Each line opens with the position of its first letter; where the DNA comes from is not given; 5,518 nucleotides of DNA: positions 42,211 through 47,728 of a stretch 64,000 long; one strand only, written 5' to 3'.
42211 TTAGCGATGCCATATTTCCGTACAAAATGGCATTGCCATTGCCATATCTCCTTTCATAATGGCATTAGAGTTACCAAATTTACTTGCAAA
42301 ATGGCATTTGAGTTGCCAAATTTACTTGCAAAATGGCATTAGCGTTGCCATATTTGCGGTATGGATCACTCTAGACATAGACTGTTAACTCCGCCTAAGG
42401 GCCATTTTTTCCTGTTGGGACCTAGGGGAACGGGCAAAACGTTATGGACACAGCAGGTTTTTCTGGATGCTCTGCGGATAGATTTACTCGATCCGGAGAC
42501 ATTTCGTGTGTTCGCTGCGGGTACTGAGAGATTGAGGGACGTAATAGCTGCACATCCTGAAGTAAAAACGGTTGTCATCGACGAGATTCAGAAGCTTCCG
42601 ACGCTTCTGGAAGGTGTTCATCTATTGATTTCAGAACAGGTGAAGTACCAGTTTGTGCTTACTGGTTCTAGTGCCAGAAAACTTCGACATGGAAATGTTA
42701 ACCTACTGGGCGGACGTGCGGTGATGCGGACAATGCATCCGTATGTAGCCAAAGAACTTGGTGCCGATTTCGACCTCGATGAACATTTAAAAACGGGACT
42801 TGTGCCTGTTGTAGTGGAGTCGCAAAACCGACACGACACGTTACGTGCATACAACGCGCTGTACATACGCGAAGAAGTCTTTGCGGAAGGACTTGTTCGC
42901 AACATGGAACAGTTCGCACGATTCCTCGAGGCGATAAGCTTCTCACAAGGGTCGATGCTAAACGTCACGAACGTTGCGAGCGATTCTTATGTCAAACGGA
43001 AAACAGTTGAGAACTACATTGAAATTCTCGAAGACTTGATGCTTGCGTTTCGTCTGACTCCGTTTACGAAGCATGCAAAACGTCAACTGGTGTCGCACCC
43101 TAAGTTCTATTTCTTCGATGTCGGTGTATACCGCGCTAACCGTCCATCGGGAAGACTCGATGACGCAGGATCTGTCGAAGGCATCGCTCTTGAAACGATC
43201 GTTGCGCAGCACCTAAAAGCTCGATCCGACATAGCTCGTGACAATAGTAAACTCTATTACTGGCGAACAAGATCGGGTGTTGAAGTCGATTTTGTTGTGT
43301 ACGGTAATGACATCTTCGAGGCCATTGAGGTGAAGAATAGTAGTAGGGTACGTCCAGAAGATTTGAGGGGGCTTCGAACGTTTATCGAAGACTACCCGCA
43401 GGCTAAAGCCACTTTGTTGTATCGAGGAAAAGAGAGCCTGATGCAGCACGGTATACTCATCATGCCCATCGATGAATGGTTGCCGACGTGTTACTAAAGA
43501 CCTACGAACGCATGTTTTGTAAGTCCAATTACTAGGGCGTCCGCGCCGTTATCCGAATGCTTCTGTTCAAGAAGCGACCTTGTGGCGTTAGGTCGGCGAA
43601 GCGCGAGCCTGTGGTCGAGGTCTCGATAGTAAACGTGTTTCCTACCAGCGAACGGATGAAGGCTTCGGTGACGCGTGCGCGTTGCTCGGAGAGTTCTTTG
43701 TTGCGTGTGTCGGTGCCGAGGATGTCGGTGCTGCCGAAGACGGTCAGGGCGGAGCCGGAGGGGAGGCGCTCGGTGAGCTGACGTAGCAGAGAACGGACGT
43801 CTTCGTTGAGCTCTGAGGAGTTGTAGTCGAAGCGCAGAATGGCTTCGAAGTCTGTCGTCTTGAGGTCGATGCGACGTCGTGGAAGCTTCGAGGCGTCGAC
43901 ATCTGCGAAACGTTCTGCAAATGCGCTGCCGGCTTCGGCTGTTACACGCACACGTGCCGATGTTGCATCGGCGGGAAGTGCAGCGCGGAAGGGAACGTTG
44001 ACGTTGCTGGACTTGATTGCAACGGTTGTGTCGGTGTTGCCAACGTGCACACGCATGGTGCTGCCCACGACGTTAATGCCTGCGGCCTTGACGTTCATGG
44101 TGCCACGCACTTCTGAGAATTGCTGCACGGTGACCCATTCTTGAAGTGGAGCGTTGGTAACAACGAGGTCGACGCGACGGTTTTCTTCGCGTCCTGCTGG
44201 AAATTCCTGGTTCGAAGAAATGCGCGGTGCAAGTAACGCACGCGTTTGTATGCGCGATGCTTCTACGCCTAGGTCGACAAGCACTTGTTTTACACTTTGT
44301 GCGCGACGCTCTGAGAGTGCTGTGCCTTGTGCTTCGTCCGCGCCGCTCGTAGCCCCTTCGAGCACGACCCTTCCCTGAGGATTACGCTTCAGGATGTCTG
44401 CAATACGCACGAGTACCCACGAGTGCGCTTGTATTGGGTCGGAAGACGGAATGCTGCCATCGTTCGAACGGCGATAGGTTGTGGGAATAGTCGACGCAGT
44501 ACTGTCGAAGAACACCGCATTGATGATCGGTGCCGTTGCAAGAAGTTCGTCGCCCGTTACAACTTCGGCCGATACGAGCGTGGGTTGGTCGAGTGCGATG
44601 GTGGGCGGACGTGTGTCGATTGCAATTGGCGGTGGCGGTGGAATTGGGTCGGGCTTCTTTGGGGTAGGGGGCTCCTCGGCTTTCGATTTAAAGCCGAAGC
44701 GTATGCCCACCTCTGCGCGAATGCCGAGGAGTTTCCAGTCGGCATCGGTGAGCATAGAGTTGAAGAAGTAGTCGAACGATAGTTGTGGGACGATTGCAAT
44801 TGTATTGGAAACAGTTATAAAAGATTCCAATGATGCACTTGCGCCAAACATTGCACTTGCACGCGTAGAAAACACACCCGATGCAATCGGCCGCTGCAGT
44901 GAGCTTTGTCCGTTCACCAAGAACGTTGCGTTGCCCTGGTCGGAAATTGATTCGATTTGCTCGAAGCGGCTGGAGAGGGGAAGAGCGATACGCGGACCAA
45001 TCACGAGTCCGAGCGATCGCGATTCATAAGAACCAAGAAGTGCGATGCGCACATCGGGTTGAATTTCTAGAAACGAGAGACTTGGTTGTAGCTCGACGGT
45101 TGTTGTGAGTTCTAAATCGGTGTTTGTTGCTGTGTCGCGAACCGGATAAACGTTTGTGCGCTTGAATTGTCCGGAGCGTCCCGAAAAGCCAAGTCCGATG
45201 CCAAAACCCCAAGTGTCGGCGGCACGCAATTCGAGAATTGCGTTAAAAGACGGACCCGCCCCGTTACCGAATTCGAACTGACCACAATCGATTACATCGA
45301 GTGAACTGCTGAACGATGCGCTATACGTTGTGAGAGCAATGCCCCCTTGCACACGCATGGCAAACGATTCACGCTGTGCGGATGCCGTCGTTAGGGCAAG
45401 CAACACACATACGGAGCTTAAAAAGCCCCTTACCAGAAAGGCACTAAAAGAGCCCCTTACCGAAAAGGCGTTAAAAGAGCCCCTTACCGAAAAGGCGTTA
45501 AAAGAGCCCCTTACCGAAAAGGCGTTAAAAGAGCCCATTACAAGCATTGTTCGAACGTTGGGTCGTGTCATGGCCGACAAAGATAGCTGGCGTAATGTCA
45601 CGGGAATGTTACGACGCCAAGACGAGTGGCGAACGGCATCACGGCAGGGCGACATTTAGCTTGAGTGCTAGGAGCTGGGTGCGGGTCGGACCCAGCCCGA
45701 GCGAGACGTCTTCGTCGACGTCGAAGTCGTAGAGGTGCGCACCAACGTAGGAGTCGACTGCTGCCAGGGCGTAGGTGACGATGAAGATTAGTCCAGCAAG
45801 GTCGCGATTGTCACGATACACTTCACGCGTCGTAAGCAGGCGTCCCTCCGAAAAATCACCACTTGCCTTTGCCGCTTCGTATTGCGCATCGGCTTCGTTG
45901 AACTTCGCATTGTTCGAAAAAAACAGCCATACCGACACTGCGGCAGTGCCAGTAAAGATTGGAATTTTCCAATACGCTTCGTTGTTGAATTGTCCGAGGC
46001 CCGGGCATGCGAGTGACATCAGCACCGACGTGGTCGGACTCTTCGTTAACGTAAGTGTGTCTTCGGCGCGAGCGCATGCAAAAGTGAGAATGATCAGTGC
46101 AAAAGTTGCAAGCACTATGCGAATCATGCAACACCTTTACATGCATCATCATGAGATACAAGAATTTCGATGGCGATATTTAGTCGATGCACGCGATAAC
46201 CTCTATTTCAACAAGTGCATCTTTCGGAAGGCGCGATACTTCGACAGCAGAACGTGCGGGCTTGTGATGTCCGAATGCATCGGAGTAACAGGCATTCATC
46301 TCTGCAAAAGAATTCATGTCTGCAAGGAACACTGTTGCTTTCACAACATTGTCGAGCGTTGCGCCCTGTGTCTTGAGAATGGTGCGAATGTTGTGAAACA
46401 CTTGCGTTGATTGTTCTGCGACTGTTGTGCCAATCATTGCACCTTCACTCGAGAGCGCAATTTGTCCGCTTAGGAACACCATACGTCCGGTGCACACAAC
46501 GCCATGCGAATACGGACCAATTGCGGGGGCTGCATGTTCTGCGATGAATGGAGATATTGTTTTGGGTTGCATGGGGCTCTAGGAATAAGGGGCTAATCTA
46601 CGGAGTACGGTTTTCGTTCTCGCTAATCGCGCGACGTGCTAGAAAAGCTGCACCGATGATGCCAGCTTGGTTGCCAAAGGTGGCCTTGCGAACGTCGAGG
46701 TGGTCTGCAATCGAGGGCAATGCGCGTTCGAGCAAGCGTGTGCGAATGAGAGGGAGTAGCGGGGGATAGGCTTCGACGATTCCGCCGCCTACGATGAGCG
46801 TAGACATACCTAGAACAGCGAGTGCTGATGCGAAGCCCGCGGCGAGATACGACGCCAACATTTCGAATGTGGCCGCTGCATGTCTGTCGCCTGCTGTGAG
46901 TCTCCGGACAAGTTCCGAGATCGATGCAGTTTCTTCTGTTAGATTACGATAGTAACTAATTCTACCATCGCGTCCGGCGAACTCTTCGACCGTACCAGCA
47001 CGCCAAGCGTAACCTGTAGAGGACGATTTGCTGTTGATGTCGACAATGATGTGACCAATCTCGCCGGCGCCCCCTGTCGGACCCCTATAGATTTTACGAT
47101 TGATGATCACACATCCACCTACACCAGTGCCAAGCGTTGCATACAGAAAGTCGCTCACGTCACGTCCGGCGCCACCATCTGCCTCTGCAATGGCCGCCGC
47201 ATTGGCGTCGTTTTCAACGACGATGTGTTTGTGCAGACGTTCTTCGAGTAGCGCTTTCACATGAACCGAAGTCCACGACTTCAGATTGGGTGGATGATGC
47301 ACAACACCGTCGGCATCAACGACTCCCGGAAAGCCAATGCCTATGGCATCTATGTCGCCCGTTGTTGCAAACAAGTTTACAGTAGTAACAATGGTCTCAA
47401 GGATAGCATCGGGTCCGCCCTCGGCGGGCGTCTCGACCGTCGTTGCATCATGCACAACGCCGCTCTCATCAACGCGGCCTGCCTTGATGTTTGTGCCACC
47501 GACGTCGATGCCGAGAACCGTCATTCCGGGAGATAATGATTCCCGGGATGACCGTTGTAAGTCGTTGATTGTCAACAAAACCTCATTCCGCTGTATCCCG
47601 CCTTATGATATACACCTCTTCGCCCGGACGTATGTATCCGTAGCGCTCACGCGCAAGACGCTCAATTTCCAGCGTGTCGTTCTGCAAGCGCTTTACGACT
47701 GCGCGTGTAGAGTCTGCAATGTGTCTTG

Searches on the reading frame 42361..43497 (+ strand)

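Call 68: search_protein_families(library=pfam, proteins=[window:42361-43497:+], max_evalue=0.00001)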
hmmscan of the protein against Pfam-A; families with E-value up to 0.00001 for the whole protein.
window:42361-43497:+ (378 aa): 2 families
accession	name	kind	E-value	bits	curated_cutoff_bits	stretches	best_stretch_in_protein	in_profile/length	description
PF13635.12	DUF4143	-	1.3e-34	119.7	28.1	1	174-326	5-159/160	Domain of unknown function (DUF4143)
PF13173.12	AAA_14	-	8e-17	61.9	27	1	17-133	6-128/129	AAA domain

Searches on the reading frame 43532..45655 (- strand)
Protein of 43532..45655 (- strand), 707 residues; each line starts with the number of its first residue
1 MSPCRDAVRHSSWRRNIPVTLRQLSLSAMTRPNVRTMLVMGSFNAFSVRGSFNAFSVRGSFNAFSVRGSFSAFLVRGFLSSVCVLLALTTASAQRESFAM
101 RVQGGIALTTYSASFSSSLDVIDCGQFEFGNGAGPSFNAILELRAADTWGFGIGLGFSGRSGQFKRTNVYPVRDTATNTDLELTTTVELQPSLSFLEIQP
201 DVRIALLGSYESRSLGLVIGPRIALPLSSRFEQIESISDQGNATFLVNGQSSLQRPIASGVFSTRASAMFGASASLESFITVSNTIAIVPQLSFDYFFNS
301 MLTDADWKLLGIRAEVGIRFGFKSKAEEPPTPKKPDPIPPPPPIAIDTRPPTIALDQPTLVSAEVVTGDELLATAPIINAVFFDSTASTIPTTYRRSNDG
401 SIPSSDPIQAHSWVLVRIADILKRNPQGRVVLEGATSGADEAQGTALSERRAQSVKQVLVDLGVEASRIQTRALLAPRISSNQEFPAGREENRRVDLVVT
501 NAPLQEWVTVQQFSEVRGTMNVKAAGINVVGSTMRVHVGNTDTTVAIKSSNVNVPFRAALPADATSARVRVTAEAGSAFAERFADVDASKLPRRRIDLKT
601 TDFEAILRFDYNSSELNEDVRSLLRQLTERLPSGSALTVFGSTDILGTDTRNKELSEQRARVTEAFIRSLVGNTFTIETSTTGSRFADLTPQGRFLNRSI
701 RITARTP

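Call 67: search_protein_families(library=ncbifam, proteins=[window:43532-45655:-], max_evalue=0.00001)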
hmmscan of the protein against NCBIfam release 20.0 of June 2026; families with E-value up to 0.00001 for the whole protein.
window:43532-45655:- (707 aa): 16 families
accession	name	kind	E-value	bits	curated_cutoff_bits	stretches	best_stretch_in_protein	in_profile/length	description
NF053611.1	YiaD_Gzip_OmpA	equivalog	1.8e-23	83.3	175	2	414-499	120-206/206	YiaD family glycine zipper/OmpA-like lipoprotein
NF053613.1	OMP_toxin_LptF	equivalog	1.7e-18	67.2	400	1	416-501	161-247/256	lipotoxin F family OmpA-related lipoprotein LptF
NF053612.1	anchor_PA1041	equivalog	1.9e-17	64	250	2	604-700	130-231/236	PA1041 family peptidoglycan-binding anchor lipoprotein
NF053585.1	OMP_LP_YfiB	equivalog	1.9e-15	57.1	128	1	416-501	76-162/163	outer membrane lipoprotein YfiB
NF045787.1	OmpABordt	equivalog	5.5e-14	52.3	200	1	441-499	131-189/194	outer membrane protein OmpA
TIGR02802.1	Pal_lipo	equivalog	8.3e-13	48.3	125.35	1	415-498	19-103/104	peptidoglycan-associated lipoprotein Pal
NF047620.1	FlgprotMotYVib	equivalog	9.4e-13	48.4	400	1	414-497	179-264/271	flagellar protein MotY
TIGR03350.1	type_VI_ompA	equivalog_domain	7.8e-11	42.1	139.8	1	413-499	47-137/137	type VI secretion system protein TssL, long form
NF008071.1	PRK10808.1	equivalog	9.5e-10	38.4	277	0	596-664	222-294/358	porin OmpA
TIGR03789.1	pdsO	hypoth_equivalog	1e-09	38.4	152.2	1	415-496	158-240/243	sortase-associated OmpA-like protein PdsO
NF007804.1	PRK10510.1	equivalog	1.1e-09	38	307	1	412-499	128-216/219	OmpA family lipoprotein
NF033763.1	exchanger_TraB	exception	1.6e-07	29.8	700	1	414-500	410-498/522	outer membrane exchange protein TraB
NF005999.0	PRK08126.1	subfamily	4.7e-07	29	571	1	428-500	354-431/432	hypothetical protein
NF047726.1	AutTranAdhPGAsTpgA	equivalog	1.6e-06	27.5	350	0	409-474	169-236/268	trimeric autotransporter adhesin/peptidogylcan-associated protein TpgA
NF005444.0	PRK07033.1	equivalog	6e-06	25.5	520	1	410-511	328-433/438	DotU family type VI secretion system protein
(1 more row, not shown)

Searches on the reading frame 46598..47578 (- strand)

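Call 68: search_protein_families(library=pfam, proteins=[window:46598-47578:-], max_evalue=0.00001)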
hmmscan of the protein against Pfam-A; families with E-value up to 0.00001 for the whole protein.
window:46598-47578:- (326 aa): 1 family
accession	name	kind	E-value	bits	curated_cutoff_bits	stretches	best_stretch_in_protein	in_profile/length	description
PF00480.26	ROK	-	1.8e-56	192.3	22.9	1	22-316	2-293/294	ROK family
